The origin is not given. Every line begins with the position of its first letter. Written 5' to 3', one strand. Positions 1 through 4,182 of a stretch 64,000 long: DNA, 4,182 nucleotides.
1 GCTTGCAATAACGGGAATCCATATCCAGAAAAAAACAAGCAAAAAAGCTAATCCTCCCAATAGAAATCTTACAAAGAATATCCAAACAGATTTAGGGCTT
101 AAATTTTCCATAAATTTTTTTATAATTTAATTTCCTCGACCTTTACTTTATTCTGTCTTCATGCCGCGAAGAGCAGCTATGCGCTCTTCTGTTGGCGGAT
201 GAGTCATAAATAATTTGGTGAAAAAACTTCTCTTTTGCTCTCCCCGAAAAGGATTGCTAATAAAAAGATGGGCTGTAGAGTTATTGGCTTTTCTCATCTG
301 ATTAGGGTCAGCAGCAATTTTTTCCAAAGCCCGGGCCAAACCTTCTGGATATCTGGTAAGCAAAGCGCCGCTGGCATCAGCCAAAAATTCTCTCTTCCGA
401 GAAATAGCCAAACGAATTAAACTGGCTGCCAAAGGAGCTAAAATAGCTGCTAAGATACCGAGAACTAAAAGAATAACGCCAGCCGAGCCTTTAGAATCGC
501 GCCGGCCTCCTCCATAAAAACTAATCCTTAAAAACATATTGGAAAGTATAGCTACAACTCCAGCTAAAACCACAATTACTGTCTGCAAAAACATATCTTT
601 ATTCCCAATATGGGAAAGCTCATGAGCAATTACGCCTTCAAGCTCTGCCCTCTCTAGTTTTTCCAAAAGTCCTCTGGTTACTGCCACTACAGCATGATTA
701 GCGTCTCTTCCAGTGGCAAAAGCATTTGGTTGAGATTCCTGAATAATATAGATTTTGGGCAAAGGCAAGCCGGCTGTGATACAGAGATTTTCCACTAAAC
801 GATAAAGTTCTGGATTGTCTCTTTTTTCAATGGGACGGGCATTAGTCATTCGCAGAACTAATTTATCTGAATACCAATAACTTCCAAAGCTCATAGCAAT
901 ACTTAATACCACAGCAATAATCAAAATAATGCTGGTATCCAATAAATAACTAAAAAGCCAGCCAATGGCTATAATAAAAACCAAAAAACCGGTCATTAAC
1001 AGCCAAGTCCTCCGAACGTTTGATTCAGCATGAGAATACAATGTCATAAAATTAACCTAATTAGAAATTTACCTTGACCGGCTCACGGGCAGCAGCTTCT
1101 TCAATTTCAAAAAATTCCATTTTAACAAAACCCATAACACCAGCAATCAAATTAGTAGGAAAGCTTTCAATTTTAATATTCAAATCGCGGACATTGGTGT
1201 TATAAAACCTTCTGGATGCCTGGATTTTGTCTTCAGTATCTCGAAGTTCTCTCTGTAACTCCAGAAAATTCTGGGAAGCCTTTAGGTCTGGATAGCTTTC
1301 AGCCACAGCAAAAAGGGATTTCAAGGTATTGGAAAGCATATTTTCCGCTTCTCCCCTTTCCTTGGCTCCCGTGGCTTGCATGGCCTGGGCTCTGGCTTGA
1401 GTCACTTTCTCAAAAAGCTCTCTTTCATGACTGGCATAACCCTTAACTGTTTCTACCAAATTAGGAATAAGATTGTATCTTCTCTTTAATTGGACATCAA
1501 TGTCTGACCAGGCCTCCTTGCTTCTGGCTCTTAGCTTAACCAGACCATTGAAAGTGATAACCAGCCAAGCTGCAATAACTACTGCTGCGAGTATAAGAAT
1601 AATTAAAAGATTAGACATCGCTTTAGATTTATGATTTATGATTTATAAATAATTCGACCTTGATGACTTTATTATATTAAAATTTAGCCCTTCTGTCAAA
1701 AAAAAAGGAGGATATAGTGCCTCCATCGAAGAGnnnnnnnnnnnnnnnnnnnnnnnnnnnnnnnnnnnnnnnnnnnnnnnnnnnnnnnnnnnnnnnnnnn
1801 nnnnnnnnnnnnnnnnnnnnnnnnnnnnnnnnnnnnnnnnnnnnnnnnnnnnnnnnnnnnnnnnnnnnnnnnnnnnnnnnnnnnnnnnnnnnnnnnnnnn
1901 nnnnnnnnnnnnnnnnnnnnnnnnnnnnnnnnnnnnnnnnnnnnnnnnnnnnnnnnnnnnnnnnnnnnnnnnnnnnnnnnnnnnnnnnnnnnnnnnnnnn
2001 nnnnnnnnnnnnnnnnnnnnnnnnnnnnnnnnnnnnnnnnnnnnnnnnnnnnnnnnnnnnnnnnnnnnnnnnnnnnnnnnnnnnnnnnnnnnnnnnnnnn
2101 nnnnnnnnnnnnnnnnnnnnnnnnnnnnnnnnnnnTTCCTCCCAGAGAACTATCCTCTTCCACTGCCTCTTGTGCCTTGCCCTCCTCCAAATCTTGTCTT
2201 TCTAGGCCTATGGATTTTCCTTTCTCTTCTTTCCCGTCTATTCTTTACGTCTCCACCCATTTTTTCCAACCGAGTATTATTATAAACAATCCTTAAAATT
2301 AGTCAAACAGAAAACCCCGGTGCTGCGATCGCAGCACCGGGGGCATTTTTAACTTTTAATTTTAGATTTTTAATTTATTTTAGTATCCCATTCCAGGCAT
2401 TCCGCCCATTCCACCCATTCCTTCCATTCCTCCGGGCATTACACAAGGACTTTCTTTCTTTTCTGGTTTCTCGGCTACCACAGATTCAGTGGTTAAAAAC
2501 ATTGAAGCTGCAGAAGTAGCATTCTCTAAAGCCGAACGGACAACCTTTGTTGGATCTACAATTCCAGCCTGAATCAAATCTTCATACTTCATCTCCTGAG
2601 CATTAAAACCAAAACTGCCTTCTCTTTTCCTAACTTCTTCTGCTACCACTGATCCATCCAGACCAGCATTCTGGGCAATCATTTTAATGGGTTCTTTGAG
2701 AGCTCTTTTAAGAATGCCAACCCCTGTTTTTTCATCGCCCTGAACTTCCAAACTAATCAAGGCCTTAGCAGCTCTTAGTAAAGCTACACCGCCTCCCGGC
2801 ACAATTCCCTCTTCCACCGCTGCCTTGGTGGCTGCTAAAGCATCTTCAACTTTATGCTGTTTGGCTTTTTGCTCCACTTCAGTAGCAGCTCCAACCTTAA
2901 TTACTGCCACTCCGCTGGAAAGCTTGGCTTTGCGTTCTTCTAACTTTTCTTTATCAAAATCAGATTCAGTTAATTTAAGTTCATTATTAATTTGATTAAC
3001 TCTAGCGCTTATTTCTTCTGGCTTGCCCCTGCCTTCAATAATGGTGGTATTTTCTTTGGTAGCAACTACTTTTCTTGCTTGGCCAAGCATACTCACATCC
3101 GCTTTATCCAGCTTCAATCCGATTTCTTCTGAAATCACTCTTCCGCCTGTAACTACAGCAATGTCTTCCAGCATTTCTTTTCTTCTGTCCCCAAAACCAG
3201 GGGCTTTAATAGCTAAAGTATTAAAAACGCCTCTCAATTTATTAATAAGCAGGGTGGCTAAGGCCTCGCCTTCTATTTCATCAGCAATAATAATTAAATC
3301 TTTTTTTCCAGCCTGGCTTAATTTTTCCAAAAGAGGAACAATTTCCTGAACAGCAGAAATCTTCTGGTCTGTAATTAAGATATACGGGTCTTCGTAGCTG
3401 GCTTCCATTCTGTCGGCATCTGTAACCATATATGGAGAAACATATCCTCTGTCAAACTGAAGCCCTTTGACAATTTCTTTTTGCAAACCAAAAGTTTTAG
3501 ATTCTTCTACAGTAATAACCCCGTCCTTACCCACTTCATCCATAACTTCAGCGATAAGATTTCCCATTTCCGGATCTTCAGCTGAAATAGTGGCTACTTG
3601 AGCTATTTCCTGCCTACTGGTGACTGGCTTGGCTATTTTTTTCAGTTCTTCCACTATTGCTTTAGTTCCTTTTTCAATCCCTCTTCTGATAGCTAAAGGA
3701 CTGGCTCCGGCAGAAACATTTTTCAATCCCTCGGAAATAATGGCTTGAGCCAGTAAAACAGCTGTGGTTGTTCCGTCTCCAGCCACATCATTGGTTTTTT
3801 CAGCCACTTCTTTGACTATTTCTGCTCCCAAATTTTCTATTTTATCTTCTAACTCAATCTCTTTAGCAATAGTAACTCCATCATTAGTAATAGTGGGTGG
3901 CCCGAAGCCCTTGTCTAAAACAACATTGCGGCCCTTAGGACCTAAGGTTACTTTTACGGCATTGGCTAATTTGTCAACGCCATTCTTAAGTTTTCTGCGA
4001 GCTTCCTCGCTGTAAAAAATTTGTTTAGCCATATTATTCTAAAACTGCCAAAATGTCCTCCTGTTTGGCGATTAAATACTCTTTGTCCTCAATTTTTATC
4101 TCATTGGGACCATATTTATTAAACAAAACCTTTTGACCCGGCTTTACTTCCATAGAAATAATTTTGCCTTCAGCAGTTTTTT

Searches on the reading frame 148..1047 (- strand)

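Call 63: search_protein_families(library=pfam, proteins=[window:148-1047:-], max_evalue=0.001)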
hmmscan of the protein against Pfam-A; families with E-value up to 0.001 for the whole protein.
window:148-1047:- (299 aa): 2 families
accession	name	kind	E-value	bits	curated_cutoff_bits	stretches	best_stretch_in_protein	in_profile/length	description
PF01435.24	Peptidase_M48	-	3.7e-35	121.9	20.3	1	76-296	2-185/186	Peptidase family M48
PF05569.17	Peptidase_M56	-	0.0004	20.1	31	1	120-162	177-219/296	BlaR1 peptidase M56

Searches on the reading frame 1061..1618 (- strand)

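Call 63: search_protein_families(library=pfam, proteins=[window:1061-1618:-], max_evalue=0.001)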
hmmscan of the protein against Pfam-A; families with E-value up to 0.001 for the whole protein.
window:1061-1618:- (185 aa): 1 family
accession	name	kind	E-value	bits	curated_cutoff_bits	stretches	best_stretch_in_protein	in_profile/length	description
PF04011.17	LemA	-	1.2e-62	210.6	26.2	1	36-185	1-149/149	LemA family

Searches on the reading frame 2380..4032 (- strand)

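Call 63: search_protein_families(library=pfam, proteins=[window:2380-4032:-], max_evalue=0.001)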
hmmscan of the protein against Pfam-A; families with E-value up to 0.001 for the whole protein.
window:2380-4032:- (550 aa): 1 family
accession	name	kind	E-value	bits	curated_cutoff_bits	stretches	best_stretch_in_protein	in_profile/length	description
PF00118.29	Cpn60_TCP1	-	1.4e-78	265.2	34.3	1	22-522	1-489/490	TCP-1/cpn60 chaperonin family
